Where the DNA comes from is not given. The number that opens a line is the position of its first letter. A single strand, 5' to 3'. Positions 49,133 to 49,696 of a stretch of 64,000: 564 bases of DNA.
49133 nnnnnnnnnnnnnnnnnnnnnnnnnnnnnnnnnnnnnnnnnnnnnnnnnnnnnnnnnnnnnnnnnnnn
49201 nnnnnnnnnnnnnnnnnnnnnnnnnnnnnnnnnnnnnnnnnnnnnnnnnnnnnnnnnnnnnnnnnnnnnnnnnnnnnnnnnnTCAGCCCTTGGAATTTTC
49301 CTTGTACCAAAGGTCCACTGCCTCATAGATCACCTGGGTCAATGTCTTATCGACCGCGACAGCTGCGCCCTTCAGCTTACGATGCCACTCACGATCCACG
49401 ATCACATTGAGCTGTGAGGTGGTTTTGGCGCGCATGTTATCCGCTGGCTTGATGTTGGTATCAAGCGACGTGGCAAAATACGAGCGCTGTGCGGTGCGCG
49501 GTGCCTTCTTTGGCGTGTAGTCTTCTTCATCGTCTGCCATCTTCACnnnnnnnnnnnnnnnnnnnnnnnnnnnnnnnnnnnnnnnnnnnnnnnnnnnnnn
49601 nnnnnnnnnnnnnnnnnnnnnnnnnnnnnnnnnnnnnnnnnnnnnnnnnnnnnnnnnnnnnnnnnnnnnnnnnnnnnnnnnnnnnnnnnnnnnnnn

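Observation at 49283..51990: Plasmid-type partition locus (ParA + ParG-like RHH) with multiple inverted and direct repeats, next to a DEAH helicase: possible phage-plasmid lifestyle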

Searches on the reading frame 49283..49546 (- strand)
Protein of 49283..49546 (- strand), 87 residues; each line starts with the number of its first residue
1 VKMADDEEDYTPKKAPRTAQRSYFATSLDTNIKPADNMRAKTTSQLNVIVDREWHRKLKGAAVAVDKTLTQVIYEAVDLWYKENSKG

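Call 4: search_protein_families(library=pfam, proteins=[window:49283-49546:-], max_evalue=0.01)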
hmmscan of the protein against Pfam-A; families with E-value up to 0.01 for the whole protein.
window:49283-49546:- (87 aa): 1 family
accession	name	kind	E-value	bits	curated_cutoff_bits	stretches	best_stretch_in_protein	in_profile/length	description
PF09274.16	ParG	-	0.0001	22.8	21.4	1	43-84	34-75/76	ParG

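Call 6: search_protein_families(library=phrogs, proteins=[window:49283-49546:-], max_evalue=0.001)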
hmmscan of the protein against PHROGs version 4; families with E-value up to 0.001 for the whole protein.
window:49283-49546:- (87 aa): 0 families

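Call 41: search_solved_structures(query=A1, max_evalue=10, show_alignments=2)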
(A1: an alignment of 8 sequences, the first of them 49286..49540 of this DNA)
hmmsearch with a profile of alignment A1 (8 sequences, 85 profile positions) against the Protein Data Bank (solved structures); distinct sequences matched with E-value up to 10: 14.
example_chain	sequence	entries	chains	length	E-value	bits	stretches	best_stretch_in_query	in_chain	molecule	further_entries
1p94_A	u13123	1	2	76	4.5e-07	33.9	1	36-83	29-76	plasmid partition protein ParG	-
4aai_A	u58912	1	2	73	0.00084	23.4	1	42-84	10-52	ORF E73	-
2kel_A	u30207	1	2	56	0.0079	20.3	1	44-83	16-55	Uncharacterized protein 56B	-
2bnw_A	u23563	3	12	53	0.056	17.6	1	41-81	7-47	ORF OMEGA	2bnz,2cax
1irq_A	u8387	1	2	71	0.063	17.4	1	37-81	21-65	omega transcriptional repressor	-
7e4j_A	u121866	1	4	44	0.22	15.6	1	47-72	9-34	Antitoxin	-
9kkd_A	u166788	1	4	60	0.49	14.6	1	41-84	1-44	Ribbon-helix-helix protein, CopG family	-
6mfw_A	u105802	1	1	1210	0.62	14.2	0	47-81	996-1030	Linear gramicidin synthase subunit A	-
6mfx_A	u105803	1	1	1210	0.89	13.7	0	47-81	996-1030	Linear gramicidin synthase subunit A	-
6mfy_A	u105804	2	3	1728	1.3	13.2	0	47-81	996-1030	Linear gramicidin synthase subunit A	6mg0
9be3_A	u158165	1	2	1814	1.5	13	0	47-81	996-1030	Linear gramicidin synthase subunit A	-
6mfz_A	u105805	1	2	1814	1.5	13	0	47-81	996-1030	Linear gramicidin synthase subunit A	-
9be4_A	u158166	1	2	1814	1.5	13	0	47-81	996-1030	Linear gramicidin synthase subunit A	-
9meh_A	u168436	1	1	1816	1.5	13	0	47-81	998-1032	Linear gramicidin synthase subunit A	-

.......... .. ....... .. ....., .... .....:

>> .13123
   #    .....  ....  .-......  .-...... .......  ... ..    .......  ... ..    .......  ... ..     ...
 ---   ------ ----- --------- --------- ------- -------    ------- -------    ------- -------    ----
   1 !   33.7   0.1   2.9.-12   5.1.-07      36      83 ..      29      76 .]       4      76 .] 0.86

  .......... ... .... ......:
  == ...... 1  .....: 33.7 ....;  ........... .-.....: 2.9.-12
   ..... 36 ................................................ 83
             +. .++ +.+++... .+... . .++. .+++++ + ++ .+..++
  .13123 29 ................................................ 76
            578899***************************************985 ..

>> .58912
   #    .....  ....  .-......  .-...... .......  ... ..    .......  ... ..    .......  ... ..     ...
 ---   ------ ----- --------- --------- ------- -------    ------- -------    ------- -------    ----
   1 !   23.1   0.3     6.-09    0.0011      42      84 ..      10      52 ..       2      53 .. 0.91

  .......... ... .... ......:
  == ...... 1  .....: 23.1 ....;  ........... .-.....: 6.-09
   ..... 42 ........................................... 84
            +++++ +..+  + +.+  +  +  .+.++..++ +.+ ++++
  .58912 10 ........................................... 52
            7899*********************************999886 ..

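Call 42: search_protein_families(library=pfam, alignment_id=A1, max_evalue=0.01)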
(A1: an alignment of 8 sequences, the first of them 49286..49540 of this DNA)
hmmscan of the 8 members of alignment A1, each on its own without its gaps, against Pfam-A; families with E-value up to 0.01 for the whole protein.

A. member 1, window:49286-49540:- (85 aa): 1 family
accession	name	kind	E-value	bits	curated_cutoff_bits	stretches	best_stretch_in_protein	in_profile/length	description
PF09274.16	ParG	-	9.8e-05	22.9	21.4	1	42-82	35-75/76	ParG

B. families by the number of members that match (of 8 scanned): 4 families
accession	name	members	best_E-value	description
PF09274.16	ParG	4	9.8e-05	ParG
PF23807.1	RHH_10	2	5.2e-06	Ribbon-helix-helix protein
PF01163.29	RIO1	1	0.0072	RIO domain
PF05534.18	HicB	1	0.0087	HicB family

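Call 76: search_protein_families(library=ncbifam, proteins=[window:49286-49540:-, L019:5090-6169:-, L019:6346-6558:-, L019:6920-7333:+], max_evalue=0.01)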
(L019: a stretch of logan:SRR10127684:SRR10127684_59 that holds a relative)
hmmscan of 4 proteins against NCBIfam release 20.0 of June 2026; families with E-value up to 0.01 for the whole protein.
window:49286-49540:- (85 aa): 0 families

L019:5090-6169:- (359 aa): 2 families
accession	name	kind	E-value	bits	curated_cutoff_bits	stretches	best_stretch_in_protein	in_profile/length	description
NF040974.1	RepABC_RepC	equivalog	4.5e-44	151.3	150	1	21-351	33-388/393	plasmid replication protein RepC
NF010396.0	PRK13824.1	domain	5e-36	124.5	390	2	25-221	37-238/404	replication protein C domain-containing protein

L019:6346-6558:- (70 aa): 0 families

L019:6920-7333:+ (138 aa): 0 families

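Call 87: predict_structure(protein=window:49286-49540:-)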
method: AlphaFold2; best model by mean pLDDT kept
length: 85 residues; sequences in the alignment: 1
mean_pLDDT: 83.0   pTM: 0.40
mean pLDDT of the five models: 83.0, 79.2, 70.8, 64.2, 61.2
residues with pLDDT >= 90: 37; 70-90: 33; 50-70: 15; < 50: 0
segments of 3 or more residues with pLDDT < 50: none
pLDDT, mean of each block of 10 residues (from residue 1): 65 69 76 85 91 92 95 94 79
secondary structure, 60 per line:
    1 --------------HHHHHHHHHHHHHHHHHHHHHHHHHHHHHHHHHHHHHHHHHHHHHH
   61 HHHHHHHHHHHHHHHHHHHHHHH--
elements in order: H15-83

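Call 88: find_homologous_proteins(query=window:49286-49540:-, max_evalue=0.001)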
Query window:49286-49540:- (85 aa): 1 proteins with E <= 0.001 among 1 candidates.
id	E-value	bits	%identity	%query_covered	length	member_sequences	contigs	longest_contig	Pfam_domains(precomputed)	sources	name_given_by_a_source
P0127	4.3e-46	172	94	100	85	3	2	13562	PF22180.4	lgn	-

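Call 90: search_solved_structures(query=A6, max_evalue=1, show_alignments=1)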
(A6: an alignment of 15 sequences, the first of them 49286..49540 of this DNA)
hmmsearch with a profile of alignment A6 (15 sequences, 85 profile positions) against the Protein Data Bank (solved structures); distinct sequences matched with E-value up to 1: 14.
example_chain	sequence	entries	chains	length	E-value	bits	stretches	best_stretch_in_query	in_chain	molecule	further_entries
1p94_A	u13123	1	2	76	8.4e-07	32.8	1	36-81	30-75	plasmid partition protein ParG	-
4aai_A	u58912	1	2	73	0.0015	22.4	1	41-84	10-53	ORF E73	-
2kel_A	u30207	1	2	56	0.0026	21.6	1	40-82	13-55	Uncharacterized protein 56B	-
2bnw_A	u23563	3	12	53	0.03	18.2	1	40-81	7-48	ORF OMEGA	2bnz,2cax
1irq_A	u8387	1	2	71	0.059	17.3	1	40-81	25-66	omega transcriptional repressor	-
9kkd_A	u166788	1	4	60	0.26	15.2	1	40-84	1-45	Ribbon-helix-helix protein, CopG family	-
6mfw_A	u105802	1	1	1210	0.3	15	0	46-80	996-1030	Linear gramicidin synthase subunit A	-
7e4j_A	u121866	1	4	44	0.36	14.8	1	46-72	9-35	Antitoxin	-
6mfx_A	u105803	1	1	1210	0.41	14.6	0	46-80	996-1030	Linear gramicidin synthase subunit A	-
6mfy_A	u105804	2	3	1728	0.53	14.2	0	46-80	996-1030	Linear gramicidin synthase subunit A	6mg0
9be3_A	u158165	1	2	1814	0.62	14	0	46-80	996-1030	Linear gramicidin synthase subunit A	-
6mfz_A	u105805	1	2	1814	0.62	14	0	46-80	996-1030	Linear gramicidin synthase subunit A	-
9be4_A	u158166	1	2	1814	0.62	14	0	46-80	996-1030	Linear gramicidin synthase subunit A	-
9meh_A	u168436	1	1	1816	0.62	14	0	46-80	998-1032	Linear gramicidin synthase subunit A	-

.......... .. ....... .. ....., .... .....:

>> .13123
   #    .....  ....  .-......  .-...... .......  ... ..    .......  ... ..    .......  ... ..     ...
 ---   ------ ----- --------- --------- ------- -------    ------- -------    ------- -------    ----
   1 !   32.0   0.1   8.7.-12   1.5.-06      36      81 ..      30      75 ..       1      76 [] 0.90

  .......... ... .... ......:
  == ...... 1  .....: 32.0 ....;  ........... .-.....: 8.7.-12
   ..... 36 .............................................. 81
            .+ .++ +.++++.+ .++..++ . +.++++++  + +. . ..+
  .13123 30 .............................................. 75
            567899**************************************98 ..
